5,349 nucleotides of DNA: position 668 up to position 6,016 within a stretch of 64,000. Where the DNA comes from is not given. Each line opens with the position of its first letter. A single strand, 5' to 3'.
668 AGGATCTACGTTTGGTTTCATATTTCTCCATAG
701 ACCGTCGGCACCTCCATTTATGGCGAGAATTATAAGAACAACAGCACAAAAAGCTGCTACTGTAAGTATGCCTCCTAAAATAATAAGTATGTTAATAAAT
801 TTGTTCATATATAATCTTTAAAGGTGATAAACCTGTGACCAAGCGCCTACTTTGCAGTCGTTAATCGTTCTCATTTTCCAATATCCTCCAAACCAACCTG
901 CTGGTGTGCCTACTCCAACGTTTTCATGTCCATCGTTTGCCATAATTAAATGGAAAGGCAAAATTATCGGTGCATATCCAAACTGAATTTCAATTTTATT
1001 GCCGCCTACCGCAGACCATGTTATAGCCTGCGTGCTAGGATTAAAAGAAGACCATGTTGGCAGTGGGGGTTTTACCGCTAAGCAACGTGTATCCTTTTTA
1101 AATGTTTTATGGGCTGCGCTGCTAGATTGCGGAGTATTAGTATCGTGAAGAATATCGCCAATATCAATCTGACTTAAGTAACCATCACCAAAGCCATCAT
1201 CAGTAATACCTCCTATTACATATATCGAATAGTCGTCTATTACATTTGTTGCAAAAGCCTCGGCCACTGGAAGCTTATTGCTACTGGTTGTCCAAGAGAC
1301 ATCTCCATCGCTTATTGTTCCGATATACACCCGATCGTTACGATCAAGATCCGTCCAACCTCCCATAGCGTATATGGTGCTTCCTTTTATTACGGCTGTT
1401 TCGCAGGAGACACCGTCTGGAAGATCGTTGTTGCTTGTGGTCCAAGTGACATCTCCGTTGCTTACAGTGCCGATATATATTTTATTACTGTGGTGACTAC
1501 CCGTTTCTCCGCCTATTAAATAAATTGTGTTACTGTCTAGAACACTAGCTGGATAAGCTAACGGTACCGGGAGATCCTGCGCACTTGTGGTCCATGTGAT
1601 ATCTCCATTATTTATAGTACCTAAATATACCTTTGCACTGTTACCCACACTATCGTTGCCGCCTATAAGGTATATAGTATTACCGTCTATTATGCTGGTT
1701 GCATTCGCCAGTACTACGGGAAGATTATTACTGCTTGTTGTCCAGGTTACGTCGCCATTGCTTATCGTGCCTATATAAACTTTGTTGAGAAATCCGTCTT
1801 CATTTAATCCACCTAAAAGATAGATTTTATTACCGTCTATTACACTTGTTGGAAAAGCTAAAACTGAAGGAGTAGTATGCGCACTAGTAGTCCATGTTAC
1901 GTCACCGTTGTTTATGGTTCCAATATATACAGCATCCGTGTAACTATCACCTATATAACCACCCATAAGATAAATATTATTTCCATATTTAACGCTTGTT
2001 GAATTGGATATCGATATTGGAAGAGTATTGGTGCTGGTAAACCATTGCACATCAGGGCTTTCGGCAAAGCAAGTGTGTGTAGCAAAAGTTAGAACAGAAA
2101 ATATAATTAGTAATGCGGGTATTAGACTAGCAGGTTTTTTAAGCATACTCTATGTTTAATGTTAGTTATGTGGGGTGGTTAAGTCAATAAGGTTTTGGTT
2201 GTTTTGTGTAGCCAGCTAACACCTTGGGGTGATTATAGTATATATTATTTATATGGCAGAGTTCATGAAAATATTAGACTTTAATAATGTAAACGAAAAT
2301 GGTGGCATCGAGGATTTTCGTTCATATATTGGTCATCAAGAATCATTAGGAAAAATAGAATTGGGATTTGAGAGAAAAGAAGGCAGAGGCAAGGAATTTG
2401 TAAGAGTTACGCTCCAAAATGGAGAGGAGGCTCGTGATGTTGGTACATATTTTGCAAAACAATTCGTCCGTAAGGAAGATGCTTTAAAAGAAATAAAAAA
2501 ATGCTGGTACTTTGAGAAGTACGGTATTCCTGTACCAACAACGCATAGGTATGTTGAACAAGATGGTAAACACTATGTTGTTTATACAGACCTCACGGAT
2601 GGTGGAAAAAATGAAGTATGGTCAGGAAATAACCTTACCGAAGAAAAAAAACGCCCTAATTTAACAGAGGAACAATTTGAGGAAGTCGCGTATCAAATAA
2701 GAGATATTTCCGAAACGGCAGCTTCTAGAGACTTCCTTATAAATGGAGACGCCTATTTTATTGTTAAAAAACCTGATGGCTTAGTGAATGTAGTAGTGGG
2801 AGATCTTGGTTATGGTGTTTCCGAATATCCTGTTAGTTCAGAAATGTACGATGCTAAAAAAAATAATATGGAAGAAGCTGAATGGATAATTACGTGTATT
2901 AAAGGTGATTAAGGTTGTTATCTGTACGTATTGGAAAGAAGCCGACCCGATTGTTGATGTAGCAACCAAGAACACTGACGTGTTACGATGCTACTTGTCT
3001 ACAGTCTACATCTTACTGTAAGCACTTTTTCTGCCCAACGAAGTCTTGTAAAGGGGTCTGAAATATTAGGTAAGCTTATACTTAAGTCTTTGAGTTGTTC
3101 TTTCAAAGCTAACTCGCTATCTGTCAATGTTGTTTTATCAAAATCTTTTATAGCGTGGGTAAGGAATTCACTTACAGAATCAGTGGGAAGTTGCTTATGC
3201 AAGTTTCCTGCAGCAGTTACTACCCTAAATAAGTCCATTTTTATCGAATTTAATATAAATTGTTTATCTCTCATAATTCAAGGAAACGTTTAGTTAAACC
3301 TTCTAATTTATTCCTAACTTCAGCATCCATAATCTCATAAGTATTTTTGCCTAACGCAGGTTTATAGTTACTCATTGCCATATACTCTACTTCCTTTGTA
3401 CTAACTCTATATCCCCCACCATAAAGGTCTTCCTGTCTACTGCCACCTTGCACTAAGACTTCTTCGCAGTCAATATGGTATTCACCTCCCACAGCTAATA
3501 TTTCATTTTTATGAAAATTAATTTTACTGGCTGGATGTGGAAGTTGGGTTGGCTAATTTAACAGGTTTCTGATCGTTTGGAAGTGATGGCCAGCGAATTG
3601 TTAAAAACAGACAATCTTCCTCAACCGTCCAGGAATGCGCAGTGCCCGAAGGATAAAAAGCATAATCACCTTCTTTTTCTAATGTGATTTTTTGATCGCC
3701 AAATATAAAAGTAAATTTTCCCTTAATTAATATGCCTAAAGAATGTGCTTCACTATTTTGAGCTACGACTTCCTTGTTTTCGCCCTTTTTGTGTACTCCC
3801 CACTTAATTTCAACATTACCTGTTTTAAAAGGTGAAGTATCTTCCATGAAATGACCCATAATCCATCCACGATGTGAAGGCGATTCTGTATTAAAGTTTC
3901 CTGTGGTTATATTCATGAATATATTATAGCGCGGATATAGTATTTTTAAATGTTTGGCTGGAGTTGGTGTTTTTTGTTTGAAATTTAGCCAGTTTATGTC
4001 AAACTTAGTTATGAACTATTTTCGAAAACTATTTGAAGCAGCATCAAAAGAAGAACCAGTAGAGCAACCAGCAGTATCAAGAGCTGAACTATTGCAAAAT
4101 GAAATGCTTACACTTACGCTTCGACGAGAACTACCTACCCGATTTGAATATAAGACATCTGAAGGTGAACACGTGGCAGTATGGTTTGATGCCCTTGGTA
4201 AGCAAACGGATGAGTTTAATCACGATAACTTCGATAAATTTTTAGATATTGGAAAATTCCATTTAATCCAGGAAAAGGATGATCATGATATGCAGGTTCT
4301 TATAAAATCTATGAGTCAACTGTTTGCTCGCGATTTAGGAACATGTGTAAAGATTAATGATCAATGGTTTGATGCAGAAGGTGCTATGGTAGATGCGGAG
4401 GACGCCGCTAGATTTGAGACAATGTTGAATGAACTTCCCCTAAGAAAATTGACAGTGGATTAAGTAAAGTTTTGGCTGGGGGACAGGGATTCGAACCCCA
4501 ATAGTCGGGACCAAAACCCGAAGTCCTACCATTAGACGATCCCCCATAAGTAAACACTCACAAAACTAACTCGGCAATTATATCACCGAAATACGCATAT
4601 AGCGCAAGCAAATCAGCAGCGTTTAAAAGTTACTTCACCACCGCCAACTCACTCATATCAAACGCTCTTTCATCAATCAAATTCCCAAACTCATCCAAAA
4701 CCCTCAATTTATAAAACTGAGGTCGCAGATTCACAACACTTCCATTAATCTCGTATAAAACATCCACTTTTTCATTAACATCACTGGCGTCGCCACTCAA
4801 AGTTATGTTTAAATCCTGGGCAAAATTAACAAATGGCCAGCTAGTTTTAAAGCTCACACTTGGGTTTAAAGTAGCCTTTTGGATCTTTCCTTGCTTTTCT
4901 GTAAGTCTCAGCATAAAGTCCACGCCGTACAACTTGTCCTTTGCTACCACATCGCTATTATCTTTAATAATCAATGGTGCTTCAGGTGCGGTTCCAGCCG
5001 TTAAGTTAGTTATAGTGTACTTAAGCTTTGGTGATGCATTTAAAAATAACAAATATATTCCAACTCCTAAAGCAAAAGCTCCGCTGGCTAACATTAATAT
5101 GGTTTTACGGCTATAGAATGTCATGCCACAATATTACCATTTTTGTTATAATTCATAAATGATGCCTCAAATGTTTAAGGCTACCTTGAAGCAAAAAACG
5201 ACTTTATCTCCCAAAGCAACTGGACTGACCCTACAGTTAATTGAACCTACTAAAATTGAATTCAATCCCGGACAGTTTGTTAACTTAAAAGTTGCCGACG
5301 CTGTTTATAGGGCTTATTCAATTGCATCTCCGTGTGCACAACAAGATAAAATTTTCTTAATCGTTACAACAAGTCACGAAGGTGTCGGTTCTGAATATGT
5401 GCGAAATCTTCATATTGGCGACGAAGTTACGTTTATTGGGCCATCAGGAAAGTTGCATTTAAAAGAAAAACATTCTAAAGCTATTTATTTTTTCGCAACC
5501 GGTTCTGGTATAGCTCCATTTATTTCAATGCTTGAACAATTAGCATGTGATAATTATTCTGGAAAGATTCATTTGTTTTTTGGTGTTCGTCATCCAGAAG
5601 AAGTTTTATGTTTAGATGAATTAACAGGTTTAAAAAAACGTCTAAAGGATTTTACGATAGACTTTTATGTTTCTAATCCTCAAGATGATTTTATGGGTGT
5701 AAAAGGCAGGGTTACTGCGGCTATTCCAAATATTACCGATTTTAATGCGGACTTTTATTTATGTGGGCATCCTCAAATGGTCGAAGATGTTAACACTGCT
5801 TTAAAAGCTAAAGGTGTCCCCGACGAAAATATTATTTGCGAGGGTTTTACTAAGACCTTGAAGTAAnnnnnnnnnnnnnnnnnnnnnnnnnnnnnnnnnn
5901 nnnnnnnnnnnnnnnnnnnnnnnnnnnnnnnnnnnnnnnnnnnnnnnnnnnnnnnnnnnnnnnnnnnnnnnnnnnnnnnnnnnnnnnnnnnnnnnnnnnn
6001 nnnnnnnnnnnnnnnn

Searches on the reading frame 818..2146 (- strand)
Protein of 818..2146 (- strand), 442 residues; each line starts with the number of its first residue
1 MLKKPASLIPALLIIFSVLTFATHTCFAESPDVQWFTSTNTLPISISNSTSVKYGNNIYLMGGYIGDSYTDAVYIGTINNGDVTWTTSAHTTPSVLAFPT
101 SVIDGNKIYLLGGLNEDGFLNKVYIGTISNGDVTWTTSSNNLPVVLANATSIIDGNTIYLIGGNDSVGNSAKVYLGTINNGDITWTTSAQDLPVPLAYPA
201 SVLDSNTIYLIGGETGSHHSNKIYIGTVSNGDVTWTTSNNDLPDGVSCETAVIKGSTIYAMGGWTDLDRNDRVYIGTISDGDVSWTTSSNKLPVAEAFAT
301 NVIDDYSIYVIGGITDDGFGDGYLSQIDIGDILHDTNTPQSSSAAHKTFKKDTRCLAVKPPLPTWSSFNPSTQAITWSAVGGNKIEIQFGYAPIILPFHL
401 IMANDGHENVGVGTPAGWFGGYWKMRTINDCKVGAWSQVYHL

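Call 3: search_protein_families(library=pfam, proteins=[window:818-2146:-], max_evalue=1)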
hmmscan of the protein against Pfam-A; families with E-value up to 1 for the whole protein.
window:818-2146:- (442 aa): 11 families
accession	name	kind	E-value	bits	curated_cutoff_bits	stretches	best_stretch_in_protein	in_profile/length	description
PF24681.1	Kelch_KLHDC2_KLHL20_DRC7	-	2.3e-23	83.1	50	2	150-322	3-181/221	KLHDC2/KLHL20/DRC7 Kelch-repeats domain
PF01344.31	Kelch_1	-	3e-16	59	20.1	5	98-125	4-31/46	Kelch motif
PF25210.1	Kelch_FKB95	-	6.4e-14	52.6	70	3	42-117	29-101/268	FKB95, Kelch-repeats domain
PF13964.12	Kelch_6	-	3.1e-12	46.5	25.3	2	98-124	4-31/50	Kelch motif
PF24981.1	Beta-prop_ATRN-LZTR1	-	5.6e-12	46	50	2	40-266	34-282/289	Attractin/LZTR1 beta-propeller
PF24996.1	NANM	-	7.5e-12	45.2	45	3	51-119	59-130/350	N-acetylneuraminate epimerase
PF13418.12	Kelch_4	-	8.7e-09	35.6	21.6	3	102-136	9-42/49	Galactose oxidase, central domain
PF25293.1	Beta-prop_EMC1_N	-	0.00011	22.4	34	1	166-256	124-213/219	EMC1 N-terminal beta-propeller domain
PF07646.21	Kelch_2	-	0.00034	20.9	21.3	1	49-75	5-33/48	Kelch motif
PF13415.12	Kelch_3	-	0.014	16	22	0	155-203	1-47/48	Galactose oxidase, central domain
PF12971.12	NAGLU_N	-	0.22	11.8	28.3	0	172-196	56-80/82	Alpha-N-acetylglucosaminidase (NAGLU) N-terminal domain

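Call 4: search_protein_families(library=ncbifam, proteins=[window:818-2146:-], max_evalue=1)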
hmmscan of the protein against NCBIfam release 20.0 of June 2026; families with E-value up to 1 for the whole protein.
window:818-2146:- (442 aa): 4 families
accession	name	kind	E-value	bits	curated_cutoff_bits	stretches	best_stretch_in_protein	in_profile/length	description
TIGR03548.1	mutarot_permut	subfamily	8.1e-17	61.3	243.2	2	171-324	39-190/323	cyclically-permuted mutarotase family protein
TIGR03547.1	muta_rot_YjhT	subfamily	1.4e-10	40.9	256.35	2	184-218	301-334/346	YjhT family mutarotase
NF010730.0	PRK14131.1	subfamily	1.5e-10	40.4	416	2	40-165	31-157/384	N-acetylneuraminate epimerase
NF033752.1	linaridin_CypA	subfamily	0.24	11.8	35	0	143-161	33-51/52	cypemycin family RiPP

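Call 71: list_cluster_members(proteins=[P0004, P0003, window:818-2146:-, P0005, P0012, P0066])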
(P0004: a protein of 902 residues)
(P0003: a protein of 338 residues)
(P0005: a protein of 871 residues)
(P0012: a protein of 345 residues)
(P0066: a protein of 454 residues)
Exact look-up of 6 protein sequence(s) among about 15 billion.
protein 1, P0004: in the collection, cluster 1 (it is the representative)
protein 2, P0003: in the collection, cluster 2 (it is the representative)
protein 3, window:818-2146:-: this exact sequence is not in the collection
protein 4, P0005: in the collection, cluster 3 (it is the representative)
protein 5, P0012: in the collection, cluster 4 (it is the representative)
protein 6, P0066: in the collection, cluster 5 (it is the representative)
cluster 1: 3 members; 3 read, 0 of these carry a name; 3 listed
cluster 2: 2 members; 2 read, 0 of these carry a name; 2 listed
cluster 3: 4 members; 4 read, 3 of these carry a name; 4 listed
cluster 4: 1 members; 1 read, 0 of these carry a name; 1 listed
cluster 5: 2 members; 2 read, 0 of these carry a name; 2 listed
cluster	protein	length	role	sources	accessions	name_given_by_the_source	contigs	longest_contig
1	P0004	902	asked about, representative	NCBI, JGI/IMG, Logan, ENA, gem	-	-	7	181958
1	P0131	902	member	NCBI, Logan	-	-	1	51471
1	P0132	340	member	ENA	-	-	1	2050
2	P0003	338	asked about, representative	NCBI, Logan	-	-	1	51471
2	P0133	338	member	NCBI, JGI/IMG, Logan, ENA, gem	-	-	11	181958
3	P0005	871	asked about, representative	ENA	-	-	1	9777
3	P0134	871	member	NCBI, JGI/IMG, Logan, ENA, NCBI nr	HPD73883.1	MAG TPA: hypothetical protein PLX95_01145 [bacterium] | hypothetical protein [bacterium]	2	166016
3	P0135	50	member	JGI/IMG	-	ABC-type dipeptide/oligopeptide/nickel transport system permease component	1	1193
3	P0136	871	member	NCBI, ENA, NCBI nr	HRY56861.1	MAG TPA: hypothetical protein P5014_01720 [Patescibacteria group bacterium] | hypothetical protein [Patescibacteria group bacterium]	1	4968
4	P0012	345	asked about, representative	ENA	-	-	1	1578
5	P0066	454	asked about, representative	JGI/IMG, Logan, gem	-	-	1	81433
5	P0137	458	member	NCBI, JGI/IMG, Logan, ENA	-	-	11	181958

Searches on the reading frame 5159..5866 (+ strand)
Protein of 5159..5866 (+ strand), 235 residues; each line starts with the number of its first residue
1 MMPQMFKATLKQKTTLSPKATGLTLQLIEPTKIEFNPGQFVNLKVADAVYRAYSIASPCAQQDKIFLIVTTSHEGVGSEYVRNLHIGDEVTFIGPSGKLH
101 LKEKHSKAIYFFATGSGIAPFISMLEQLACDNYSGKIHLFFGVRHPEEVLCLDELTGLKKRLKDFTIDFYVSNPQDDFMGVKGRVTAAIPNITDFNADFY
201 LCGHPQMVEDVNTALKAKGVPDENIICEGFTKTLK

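Call 32: search_protein_families(library=pfam, proteins=[window:5159-5866:+], max_evalue=0.001)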
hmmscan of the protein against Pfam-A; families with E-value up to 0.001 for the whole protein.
window:5159-5866:+ (235 aa): 3 families
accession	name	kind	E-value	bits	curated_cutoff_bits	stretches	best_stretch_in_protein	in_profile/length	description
PF00175.26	NAD_binding_1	-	3.8e-20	73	22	1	112-212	2-108/109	Oxidoreductase NAD-binding domain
PF00970.30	FAD_binding_6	-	2e-13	51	21.1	1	8-99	2-97/99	Oxidoreductase FAD-binding domain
PF08030.17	NAD_binding_6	-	5.1e-05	23.8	22.2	0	108-176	3-79/156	Ferric reductase NAD binding domain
